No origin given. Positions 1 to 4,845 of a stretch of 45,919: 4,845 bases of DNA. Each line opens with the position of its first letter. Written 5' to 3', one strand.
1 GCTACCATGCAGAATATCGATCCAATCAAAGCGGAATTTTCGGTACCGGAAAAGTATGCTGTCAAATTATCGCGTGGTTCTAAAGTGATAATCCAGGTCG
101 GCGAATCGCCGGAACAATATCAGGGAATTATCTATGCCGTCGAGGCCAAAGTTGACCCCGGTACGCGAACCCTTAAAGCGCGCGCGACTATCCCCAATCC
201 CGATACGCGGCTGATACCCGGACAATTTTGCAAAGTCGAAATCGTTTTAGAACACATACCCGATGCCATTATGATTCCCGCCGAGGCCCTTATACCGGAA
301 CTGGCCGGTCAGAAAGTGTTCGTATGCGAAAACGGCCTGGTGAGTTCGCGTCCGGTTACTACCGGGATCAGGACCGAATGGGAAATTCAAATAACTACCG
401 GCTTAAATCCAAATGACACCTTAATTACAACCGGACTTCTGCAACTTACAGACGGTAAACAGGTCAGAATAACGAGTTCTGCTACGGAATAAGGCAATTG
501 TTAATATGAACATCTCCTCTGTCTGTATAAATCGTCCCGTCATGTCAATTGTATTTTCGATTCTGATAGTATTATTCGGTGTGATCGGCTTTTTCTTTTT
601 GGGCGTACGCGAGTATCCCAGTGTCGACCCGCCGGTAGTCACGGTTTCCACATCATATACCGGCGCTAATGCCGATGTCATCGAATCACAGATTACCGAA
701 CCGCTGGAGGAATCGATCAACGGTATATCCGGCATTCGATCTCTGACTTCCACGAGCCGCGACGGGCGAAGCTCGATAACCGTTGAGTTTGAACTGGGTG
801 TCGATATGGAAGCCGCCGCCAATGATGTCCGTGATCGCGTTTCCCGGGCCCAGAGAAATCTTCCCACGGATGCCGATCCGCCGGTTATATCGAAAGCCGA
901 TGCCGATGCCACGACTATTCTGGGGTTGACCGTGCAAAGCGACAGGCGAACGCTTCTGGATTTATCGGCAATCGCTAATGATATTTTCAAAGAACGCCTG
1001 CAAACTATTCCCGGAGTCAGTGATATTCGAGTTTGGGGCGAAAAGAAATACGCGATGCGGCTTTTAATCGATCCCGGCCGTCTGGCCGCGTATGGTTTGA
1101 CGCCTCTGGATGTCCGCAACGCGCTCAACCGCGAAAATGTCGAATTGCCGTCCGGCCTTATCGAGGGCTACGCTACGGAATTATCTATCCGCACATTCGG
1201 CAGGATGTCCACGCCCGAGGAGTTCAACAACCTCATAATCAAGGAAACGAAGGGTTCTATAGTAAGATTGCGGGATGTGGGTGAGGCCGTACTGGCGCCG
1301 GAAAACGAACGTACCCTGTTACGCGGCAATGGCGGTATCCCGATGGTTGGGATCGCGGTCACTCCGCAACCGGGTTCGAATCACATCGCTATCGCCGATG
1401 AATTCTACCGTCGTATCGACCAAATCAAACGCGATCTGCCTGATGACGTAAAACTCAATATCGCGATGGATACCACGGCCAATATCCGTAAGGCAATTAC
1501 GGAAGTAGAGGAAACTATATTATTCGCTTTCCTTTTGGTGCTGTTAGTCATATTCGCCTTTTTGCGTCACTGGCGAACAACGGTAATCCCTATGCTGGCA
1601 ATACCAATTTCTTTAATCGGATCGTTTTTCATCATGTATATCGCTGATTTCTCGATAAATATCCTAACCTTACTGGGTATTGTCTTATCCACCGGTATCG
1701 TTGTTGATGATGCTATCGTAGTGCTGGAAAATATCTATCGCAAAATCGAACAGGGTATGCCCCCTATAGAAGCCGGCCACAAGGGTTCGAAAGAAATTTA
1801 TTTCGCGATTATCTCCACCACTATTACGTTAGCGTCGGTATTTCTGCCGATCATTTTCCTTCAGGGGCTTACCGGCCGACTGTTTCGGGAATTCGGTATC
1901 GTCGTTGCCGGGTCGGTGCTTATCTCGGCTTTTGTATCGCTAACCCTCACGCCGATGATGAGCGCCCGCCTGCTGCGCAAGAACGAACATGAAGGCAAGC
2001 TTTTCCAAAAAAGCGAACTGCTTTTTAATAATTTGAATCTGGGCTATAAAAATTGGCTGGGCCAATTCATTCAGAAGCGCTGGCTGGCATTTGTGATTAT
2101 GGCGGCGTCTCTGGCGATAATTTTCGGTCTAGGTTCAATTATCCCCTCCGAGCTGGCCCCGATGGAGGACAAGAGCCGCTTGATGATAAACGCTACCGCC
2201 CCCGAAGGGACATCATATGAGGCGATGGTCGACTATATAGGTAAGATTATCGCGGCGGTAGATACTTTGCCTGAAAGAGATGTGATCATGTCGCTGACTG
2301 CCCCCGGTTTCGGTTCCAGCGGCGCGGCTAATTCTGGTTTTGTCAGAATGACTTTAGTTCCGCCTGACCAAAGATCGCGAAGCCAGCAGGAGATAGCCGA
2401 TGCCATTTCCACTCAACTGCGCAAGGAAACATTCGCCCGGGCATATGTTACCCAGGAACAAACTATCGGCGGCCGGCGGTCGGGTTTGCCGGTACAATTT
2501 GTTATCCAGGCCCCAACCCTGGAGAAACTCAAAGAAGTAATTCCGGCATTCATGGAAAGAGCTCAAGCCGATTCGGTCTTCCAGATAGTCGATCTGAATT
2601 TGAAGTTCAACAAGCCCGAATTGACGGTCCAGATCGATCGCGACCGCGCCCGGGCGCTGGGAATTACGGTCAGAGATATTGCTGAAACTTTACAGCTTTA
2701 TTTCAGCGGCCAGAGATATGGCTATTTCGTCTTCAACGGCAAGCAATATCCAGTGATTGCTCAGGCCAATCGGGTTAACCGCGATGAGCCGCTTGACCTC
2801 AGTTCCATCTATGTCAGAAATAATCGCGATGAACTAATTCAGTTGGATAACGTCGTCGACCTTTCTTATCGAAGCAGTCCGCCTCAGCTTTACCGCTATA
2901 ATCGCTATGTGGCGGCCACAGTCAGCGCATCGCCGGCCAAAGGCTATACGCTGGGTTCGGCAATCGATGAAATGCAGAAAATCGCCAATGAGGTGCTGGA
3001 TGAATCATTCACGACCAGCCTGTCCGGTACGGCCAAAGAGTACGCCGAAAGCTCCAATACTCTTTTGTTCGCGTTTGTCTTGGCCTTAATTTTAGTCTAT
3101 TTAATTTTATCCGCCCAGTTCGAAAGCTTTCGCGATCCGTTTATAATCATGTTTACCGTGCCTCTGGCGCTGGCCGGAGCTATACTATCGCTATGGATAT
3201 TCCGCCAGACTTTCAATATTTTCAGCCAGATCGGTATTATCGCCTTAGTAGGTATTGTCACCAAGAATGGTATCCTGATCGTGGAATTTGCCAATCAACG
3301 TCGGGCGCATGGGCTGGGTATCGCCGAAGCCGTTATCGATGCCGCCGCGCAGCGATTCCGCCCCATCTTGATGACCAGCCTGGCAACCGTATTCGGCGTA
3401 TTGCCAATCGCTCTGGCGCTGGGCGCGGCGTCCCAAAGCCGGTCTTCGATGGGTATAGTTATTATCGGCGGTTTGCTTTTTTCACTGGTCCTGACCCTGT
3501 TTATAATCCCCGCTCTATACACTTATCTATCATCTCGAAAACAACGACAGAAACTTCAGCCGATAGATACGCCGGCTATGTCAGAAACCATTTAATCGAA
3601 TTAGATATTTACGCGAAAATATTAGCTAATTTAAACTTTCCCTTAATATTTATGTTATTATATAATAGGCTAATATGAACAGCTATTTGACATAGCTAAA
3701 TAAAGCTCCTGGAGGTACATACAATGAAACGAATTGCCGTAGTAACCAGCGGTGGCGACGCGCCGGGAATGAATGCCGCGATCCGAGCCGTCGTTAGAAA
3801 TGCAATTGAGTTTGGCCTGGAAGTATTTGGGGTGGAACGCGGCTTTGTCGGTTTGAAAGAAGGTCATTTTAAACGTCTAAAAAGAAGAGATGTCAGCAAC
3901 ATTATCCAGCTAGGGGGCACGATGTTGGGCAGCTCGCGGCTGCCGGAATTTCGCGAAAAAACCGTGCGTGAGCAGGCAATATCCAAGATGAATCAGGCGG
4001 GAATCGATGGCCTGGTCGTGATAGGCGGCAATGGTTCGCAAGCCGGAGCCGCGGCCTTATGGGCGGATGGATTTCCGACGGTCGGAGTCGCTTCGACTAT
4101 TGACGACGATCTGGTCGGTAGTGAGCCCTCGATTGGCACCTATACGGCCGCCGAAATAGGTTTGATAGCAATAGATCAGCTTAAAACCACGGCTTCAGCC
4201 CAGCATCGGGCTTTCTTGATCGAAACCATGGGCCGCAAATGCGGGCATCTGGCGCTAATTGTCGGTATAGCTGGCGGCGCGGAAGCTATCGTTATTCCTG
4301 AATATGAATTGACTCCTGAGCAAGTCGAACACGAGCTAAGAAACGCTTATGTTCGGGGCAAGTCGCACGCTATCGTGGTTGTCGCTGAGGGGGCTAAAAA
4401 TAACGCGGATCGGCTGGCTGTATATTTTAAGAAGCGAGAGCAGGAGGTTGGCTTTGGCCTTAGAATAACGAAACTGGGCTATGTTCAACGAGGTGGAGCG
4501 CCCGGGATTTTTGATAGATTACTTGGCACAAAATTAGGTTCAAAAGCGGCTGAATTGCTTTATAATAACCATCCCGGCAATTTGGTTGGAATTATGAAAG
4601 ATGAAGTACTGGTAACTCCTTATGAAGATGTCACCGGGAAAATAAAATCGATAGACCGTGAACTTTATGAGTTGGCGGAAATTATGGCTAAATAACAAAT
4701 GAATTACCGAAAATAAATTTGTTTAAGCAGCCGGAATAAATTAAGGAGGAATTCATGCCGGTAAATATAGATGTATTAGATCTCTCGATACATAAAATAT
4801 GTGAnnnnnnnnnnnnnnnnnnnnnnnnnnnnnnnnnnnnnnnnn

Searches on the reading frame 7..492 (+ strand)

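Call 52: search_protein_families(library=pfam, proteins=[window:7-492:+], max_evalue=0.00001)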
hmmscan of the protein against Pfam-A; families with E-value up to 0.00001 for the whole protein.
window:7-492:+ (161 aa): 2 families
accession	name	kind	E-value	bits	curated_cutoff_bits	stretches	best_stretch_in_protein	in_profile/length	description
PF16576.10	HlyD_D23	-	5.4e-11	42.6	30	1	3-74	141-213/214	Barrel-sandwich domain of CusB or HlyD membrane-fusion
PF13437.12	HlyD_3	-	9.3e-08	33.2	22.2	1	4-72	33-106/106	HlyD family secretion protein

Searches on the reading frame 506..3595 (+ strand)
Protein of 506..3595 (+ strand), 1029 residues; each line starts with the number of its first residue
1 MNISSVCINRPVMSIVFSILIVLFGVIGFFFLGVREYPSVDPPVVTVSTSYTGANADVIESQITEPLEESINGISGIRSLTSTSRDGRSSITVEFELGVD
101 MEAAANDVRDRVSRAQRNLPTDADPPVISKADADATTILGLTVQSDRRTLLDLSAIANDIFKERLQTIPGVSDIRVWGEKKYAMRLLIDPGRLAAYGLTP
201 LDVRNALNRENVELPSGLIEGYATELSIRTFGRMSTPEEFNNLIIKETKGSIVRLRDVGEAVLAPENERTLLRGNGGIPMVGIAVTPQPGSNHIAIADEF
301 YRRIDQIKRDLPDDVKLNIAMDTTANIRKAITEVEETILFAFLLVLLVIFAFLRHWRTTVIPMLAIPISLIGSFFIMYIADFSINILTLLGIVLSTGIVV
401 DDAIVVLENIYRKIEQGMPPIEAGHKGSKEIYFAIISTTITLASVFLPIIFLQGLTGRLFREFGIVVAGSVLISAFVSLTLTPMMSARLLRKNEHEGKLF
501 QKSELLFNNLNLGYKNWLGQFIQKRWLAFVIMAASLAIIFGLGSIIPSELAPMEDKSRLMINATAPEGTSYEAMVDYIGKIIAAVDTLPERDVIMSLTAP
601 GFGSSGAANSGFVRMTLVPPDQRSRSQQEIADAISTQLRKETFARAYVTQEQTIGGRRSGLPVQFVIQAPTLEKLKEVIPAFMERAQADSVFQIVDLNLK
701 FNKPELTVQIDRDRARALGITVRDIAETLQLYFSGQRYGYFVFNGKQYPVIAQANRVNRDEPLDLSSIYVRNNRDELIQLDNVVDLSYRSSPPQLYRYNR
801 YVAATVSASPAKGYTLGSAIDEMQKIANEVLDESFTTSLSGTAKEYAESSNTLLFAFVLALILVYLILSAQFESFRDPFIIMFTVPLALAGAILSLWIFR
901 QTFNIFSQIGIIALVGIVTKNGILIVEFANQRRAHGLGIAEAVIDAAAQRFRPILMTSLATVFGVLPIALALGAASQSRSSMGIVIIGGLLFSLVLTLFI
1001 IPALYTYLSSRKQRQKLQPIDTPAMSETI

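Call 52: search_protein_families(library=pfam, proteins=[window:506-3595:+], max_evalue=0.00001)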
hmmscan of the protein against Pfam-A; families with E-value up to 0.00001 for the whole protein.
window:506-3595:+ (1029 aa): 2 families
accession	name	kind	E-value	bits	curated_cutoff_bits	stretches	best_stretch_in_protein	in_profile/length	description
PF00873.25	ACR_tran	-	2.5e-294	979.4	28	1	4-1008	2-1020/1021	AcrB/AcrD/AcrF family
PF03176.21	MMPL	-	4.1e-16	59.3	20.5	2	805-1012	91-309/333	MMPL family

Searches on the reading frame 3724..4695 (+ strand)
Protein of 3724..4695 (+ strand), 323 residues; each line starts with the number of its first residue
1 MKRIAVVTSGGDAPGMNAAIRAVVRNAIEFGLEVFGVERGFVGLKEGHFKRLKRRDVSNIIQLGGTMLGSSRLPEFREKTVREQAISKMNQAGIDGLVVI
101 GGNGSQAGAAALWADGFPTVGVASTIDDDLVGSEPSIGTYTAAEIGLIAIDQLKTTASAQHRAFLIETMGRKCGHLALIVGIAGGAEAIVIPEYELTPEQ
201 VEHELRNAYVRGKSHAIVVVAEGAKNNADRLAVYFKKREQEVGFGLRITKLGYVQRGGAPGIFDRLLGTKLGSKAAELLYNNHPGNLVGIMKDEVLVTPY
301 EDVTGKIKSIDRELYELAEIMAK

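Call 52: search_protein_families(library=pfam, proteins=[window:3724-4695:+], max_evalue=0.00001)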
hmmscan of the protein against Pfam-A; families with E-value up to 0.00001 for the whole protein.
window:3724-4695:+ (323 aa): 1 family
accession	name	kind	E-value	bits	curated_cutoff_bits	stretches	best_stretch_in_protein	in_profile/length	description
PF00365.25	PFK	-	1.8e-93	313.3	30.9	1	3-279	1-277/277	Phosphofructokinase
